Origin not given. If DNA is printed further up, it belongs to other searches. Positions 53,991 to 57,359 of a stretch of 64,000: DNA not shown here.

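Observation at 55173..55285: The same nested-palindromic element inserted in frame in the inter-module linker of uvrA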

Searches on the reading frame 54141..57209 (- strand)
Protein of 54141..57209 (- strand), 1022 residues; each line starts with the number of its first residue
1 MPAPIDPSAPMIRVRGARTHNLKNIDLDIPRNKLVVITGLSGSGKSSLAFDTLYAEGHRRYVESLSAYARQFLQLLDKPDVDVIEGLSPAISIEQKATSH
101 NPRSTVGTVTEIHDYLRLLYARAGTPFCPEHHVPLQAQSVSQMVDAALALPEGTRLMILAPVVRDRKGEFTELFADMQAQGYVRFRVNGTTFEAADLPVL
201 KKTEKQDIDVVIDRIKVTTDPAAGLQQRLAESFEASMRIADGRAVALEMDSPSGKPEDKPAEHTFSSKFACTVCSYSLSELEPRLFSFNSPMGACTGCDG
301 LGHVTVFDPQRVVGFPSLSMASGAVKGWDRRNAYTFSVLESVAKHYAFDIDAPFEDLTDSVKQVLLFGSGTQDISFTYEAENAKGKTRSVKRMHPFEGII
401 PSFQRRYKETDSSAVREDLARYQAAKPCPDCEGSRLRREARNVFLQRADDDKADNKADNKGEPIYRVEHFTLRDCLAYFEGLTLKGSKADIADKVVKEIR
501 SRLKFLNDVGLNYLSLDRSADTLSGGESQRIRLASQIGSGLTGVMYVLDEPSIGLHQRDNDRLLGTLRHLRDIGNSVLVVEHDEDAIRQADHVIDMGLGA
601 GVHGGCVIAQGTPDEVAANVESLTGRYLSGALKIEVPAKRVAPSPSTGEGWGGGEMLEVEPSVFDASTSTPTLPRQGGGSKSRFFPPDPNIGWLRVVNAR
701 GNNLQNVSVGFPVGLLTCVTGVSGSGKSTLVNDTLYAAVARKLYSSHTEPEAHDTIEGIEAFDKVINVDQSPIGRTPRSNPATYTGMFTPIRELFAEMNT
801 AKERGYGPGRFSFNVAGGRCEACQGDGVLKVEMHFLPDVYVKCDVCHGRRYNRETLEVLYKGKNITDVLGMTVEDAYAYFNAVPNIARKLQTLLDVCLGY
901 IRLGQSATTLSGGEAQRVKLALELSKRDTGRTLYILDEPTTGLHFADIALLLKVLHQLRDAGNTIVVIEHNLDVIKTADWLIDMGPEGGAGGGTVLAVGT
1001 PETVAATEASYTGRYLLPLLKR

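Call 14: find_homologous_proteins(query=window:54141-57209:-, max_evalue=1e-50)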
Query window:54141-57209:- (1022 aa): 8000 proteins with E <= 1e-50 among 8000 candidates; the best 120 are listed.
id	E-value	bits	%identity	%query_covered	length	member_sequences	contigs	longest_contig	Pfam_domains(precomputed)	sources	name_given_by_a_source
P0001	0.0e+0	2333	100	100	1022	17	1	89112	PF17760.7,PF17755.7,PF00005.34,PF13476.13,PF13555.13,PF20703.4,PF02463.26,PF13304.13,PF13191.13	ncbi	-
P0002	0.0e+0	2138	93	99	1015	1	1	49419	PF17760.7,PF17755.7,PF00005.34,PF13476.13,PF13555.13,PF20703.4,PF02463.26,PF13304.13,PF13191.13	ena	-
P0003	0.0e+0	2135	93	100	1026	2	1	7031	PF17760.7,PF17755.7,PF00005.34,PF13476.13,PF13555.13,PF20703.4,PF02463.26,PF13304.13,PF13191.13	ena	-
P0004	0.0e+0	1889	85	99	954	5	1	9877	PF17760.7,PF17755.7,PF00005.34,PF13476.13,PF13555.13,PF20703.4,PF02463.26,PF13191.13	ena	-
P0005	0.0e+0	1887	85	99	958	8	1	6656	PF17760.7,PF17755.7,PF00005.34,PF13476.13,PF13555.13,PF20703.4,PF02463.26,PF13304.13,PF13191.13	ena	-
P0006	0.0e+0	1881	85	99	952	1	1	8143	PF17760.7,PF17755.7,PF00005.34,PF13476.13,PF13555.13,PF20703.4,PF02463.26,PF13304.13,PF13191.13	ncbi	-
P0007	0.0e+0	1824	81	99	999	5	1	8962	PF17760.7,PF17755.7,PF00005.34,PF13555.13,PF20703.4,PF02463.26,PF13304.13,PF13191.13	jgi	-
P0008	0.0e+0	1818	81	99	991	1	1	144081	PF17760.7,PF17755.7,PF00005.34,PF13555.13,PF20703.4,PF02463.26,PF13304.13,PF13191.13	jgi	jgi:excinuclease ABC subunit A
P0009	0.0e+0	1817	81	99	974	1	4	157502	PF17760.7,PF17755.7,PF00005.34,PF13555.13,PF03193.23,PF20703.4,PF02463.26,PF13304.13,PF13191.13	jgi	jgi:excinuclease ABC subunit A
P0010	0.0e+0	1816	82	99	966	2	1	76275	PF17760.7,PF17755.7,PF00005.34,PF13476.13,PF13555.13,PF20703.4,PF02463.26,PF13304.13,PF13191.13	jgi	jgi:excinuclease ABC subunit A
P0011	0.0e+0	1812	81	100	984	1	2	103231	PF17760.7,PF17755.7,PF00005.34,PF13476.13,PF13555.13,PF03193.23,PF20703.4,PF02463.26,PF13304.13,PF13191.13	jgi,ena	-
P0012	0.0e+0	1812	80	100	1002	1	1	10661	PF17760.7,PF17755.7,PF00005.34,PF13555.13,PF20703.4,PF02463.26,PF13191.13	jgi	-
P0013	0.0e+0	1811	81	100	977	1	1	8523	PF17760.7,PF17755.7,PF00005.34,PF13555.13,PF03193.23,PF20703.4,PF02463.26,PF00684.26,PF13304.13,PF13191.13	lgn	-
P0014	0.0e+0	1808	80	100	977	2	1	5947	PF17760.7,PF12399.15,PF17755.7,PF00005.34,PF13555.13,PF20703.4,PF02463.26,PF13304.13,PF13191.13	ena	-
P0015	0.0e+0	1807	80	99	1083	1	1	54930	PF17760.7,PF12399.15,PF17755.7,PF00005.34,PF13555.13,PF20703.4,PF02463.26,PF13304.13,PF13191.13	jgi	jgi:excinuclease ABC subunit A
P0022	0.0e+0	1803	80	99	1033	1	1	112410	PF17760.7,PF12399.15,PF17755.7,PF00005.34,PF13476.13,PF13555.13,PF20703.4,PF02463.26,PF13304.13,PF13191.13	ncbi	-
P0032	0.0e+0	1798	79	100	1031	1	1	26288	PF17760.7,PF12399.15,PF17755.7,PF00005.34,PF13555.13,PF20703.4,PF02463.26,PF13304.13,PF13191.13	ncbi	-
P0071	0.0e+0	1787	81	99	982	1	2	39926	PF17760.7,PF17755.7,PF00005.34,PF13555.13,PF20703.4,PF02463.26,PF00684.26,PF13191.13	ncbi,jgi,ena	-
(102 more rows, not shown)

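Call 18: list_cluster_members(proteins=[P0001, P0002, P0003, P0004, P0006, P0012, P0022, P0032, P0071])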
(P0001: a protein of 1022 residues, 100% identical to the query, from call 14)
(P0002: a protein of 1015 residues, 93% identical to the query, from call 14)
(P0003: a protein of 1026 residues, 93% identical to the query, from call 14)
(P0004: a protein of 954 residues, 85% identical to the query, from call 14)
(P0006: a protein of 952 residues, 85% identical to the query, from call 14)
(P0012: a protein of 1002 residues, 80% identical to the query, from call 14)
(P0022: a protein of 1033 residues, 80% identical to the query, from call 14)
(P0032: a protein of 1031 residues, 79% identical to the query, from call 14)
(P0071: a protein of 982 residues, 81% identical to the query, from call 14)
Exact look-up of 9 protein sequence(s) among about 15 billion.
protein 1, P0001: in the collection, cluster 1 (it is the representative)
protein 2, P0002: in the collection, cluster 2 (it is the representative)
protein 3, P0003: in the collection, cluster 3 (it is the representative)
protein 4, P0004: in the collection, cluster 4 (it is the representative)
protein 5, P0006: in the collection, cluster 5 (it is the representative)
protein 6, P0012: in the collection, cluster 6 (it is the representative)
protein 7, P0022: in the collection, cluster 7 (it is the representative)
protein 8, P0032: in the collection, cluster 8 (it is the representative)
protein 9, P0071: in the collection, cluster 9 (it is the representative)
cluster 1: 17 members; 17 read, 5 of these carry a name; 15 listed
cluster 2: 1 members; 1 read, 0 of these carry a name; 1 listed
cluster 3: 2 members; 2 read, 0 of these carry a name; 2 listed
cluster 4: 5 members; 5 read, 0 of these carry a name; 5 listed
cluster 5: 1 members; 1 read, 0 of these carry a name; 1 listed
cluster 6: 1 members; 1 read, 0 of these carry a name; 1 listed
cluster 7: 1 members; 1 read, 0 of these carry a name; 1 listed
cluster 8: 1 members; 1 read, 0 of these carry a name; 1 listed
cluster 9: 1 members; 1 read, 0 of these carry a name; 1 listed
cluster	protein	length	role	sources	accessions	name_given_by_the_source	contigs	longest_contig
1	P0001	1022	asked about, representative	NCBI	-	-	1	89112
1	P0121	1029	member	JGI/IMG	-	excinuclease ABC subunit A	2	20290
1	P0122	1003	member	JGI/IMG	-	excinuclease ABC subunit A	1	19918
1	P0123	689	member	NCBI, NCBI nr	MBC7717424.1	MAG: ATP-binding cassette domain-containing protein, partial [Pseudorhodobacter sp.] | ATP-binding cassette domain-containing protein [Rhizobacter sp.]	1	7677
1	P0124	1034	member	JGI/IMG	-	excinuclease ABC subunit A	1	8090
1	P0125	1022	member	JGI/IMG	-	excinuclease ABC subunit A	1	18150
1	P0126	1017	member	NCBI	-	-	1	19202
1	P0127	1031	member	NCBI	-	-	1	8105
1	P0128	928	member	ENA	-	-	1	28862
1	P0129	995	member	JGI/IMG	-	-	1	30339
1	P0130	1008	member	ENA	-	-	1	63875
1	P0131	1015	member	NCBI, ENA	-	-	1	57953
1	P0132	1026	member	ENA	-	-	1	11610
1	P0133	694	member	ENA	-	-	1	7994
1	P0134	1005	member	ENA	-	-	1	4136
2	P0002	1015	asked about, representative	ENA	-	-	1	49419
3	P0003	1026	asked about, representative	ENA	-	-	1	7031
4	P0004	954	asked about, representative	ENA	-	-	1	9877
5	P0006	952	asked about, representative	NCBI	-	-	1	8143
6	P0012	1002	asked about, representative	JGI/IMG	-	-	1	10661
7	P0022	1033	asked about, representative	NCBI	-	-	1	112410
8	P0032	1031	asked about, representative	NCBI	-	-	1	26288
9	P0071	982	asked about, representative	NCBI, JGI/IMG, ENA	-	-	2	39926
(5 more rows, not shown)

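Call 34: find_encoding_contigs(protein=P0004, flank=3000, max_places=2)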
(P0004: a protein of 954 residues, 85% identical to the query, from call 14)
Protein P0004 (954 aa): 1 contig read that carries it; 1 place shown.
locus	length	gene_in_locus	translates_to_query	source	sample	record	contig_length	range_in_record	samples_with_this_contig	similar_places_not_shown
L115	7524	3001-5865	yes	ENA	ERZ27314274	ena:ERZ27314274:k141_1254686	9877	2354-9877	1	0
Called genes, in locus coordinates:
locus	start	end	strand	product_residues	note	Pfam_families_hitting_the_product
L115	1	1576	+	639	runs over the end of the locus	PF00270:DEAD, PF00271:Helicase_C, PF16124:RecQ_Zn_bind, PF09382:RQC, PF00570:HRDC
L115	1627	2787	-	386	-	PF13173:AAA_14, PF13635:DUF4143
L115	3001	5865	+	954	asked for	PF00005:ABC_tran (faint), PF02463:SMC_N (faint), PF13191:AAA_16 (faint), PF13476:AAA_23 (faint), PF13555:AAA_29 (faint), PF20703:nSTAND1 (faint), PF17760:UvrA_inter, PF17755:UvrA_DNA-bind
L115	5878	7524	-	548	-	?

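Call 35: find_encoding_contigs(protein=P0002, flank=10000, max_places=2)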
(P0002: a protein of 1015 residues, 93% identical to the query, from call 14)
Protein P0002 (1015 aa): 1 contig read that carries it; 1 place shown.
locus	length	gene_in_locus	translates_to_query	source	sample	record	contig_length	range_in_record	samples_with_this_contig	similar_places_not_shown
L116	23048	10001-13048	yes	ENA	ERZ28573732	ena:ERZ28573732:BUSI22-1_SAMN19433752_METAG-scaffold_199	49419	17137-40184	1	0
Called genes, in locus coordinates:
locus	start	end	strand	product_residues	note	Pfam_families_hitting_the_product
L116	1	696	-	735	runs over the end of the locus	PF02897:Peptidase_S9_N, PF00326:Peptidase_S9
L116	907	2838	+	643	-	PF00270:DEAD, PF00271:Helicase_C, PF16124:RecQ_Zn_bind, PF09382:RQC, PF00570:HRDC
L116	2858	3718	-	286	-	PF24739:DUF7690, PF24736:DUF7687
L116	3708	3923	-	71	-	PF13560:HTH_31, PF13443:HTH_26 (weak), PF01381:HTH_3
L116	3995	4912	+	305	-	PF02086:MethyltransfD12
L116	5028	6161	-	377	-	PF13173:AAA_14, PF13635:DUF4143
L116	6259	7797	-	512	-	PF00092:VWA, PF00362:Integrin_beta (faint), PF13519:VWA_2, PF25106:VWA_4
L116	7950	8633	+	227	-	PF04542:Sigma70_r2, PF04545:Sigma70_r4 (weak), PF08281:Sigma70_r4_2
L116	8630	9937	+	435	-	-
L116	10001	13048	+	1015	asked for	PF00005:ABC_tran (faint), PF02463:SMC_N (faint), PF13191:AAA_16 (faint), PF13304:AAA_21 (faint), PF13476:AAA_23 (faint), PF13555:AAA_29 (faint), PF17760:UvrA_inter, PF17755:UvrA_DNA-bind, +1 more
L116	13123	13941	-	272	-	PF08668:HDOD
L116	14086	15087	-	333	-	PF16280:DUF4928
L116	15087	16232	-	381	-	PF00145:DNA_methylase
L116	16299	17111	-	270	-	PF01925:TauE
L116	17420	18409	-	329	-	PF01370:Epimerase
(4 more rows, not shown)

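Call 36: find_encoding_contigs(protein=P0121, flank=10000, max_places=2)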
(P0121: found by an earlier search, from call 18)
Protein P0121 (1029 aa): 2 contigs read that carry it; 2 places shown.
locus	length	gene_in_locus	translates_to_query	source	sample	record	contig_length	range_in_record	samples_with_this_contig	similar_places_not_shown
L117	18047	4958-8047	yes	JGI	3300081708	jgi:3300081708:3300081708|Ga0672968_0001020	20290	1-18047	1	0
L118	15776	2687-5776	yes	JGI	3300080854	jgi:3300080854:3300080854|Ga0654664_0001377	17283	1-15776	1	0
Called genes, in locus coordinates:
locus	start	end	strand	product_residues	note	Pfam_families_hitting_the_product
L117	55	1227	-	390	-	PF13173:AAA_14, PF13635:DUF4143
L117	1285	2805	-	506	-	PF00092:VWA, PF00362:Integrin_beta (faint), PF13519:VWA_2, PF25106:VWA_4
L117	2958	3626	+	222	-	PF04542:Sigma70_r2, PF08281:Sigma70_r4_2, PF04545:Sigma70_r4 (weak)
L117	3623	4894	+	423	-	-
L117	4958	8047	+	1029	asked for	PF00005:ABC_tran (faint), PF02463:SMC_N (faint), PF13191:AAA_16 (faint), PF13304:AAA_21 (faint), PF13476:AAA_23 (faint), PF13555:AAA_29 (faint), PF17760:UvrA_inter, PF17755:UvrA_DNA-bind, +1 more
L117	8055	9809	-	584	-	PF02872:5_nucleotid_C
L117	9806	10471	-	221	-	-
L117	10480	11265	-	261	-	PF21342:SoxA-TsdA_cyt-c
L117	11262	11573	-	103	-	PF08770:SoxZ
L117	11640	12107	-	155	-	PF13501:SoxY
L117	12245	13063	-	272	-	PF08668:HDOD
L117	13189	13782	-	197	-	PF02798:GST_N, PF13417:GST_N_3, PF13409:GST_N_2, PF00043:GST_C, PF13410:GST_C_2, PF14497:GST_C_3 (weak)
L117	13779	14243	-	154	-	PF00903:Glyoxalase, PF13669:Glyoxalase_4 (weak)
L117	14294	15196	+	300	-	PF00126:HTH_1, PF03466:LysR_substrate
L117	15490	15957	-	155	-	PF12680:SnoaL_2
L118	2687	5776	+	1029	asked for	PF00005:ABC_tran (faint), PF02463:SMC_N (faint), PF13191:AAA_16 (faint), PF13304:AAA_21 (faint), PF13476:AAA_23 (faint), PF13555:AAA_29 (faint), PF17760:UvrA_inter, PF17755:UvrA_DNA-bind, +1 more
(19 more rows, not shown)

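Call 40: search_solved_structures(query=window:54141-57209:-, max_evalue=1e-50, show_alignments=1)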
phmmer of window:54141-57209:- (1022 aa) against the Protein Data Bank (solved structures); distinct sequences matched with E-value up to 1e-50: 11.
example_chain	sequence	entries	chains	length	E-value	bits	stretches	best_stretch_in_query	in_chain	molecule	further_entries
2r6f_A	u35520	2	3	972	0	1173.2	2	11-643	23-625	Excinuclease ABC subunit A | Excinuclease ABC, A subunit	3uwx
9gxk_A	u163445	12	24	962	0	1137.5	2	11-643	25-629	UvrABC system protein A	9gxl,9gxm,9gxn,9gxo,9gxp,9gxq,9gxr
9gxw_A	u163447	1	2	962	0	1134.7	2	11-643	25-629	UvrABC system protein A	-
9gxu_A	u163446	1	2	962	0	1134.7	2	11-643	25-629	UvrABC system protein A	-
3zqj_A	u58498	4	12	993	0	1114.9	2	11-645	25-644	UVRABC SYSTEM PROTEIN A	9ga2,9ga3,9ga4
9ga5_A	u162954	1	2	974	0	1114.9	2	11-645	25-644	UvrABC system protein A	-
3pih_A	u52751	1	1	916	4.9e-294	981.3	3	694-1017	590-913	UvrABC system protein A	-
3ux8_A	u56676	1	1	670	4.1e-273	912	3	689-1022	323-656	Excinuclease ABC, A subunit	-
6n9l_A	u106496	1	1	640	1.3e-247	827.6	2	694-1017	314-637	UvrABC system protein A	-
2vf7_A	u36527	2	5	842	8.4e-198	662.7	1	687-1019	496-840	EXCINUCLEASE ABC, SUBUNIT A. | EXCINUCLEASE ABC SUBUNIT A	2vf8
7sh1_A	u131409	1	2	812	2.5e-135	455.9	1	761-1017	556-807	Excinuclease ABC subunit UvrA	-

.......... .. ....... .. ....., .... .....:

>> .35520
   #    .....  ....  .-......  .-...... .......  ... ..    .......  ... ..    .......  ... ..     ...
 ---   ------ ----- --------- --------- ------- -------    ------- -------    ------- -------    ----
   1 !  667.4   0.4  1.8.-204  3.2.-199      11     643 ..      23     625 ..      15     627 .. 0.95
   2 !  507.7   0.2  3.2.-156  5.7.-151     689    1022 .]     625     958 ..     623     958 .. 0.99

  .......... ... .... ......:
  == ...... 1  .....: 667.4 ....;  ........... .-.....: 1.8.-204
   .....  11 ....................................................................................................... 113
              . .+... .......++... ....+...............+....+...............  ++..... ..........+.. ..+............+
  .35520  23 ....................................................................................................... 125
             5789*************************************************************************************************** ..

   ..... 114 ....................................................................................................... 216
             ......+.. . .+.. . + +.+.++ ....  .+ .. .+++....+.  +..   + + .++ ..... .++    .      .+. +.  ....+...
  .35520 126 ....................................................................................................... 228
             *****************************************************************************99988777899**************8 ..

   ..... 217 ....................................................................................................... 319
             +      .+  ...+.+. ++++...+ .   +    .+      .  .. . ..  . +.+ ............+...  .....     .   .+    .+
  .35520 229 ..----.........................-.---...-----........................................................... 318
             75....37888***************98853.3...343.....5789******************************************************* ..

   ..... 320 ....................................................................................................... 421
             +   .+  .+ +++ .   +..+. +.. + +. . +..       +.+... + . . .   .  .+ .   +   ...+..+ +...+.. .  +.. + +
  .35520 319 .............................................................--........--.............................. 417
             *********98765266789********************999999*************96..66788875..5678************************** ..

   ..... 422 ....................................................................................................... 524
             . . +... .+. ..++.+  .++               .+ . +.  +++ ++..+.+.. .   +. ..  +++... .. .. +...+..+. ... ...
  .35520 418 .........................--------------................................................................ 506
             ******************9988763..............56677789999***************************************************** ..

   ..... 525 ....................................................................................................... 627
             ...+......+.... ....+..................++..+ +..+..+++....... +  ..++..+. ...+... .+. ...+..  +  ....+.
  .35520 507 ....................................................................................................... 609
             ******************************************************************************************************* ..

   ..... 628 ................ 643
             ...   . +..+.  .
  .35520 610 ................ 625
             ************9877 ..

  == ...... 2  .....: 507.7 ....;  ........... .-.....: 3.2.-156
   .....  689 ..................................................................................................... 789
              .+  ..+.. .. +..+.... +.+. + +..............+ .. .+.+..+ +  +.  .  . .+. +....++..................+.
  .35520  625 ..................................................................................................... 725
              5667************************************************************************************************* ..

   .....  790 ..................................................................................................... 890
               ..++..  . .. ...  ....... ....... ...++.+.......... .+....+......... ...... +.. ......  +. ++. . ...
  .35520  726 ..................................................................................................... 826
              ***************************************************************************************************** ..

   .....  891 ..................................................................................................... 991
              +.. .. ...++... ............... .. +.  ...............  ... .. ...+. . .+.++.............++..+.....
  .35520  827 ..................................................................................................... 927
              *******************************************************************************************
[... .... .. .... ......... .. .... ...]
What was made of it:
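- Checked: The other residues (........) are additional lineage-specific linker (call 40).
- Insertion point: Geobacillus UvrA 2R6F aligns to query 11-643 and 689-1022, with chain residue 625 on both sides of the gap (call 40).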
